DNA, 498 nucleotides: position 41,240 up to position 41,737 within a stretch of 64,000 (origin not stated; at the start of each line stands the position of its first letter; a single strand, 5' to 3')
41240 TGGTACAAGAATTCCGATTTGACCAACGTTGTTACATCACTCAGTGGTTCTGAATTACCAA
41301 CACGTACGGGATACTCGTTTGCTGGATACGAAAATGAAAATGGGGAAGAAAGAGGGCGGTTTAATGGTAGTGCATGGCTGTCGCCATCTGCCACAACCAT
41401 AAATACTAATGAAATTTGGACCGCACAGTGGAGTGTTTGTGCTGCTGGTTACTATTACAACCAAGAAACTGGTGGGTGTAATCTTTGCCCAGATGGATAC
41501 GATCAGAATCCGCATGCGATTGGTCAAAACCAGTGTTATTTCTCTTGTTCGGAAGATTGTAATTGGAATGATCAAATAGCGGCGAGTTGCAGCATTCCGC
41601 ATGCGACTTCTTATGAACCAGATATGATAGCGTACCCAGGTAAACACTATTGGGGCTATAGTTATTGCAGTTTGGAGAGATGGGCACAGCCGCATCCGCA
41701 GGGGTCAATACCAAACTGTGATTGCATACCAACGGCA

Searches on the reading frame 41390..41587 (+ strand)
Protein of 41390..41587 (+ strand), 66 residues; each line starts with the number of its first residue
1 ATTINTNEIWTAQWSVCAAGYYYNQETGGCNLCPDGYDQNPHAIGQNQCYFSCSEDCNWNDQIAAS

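Call 67: search_protein_families(library=pfam, proteins=[window:41390-41587:+], max_evalue=0.1)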
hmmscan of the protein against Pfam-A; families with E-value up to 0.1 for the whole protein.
window:41390-41587:+ (66 aa): 1 family
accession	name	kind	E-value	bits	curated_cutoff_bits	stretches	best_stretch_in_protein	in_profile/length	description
PF07699.19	Ephrin_rec_like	-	0.0088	16.3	23.1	1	20-49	1-28/48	Tyrosine-protein kinase ephrin type A/B receptor-like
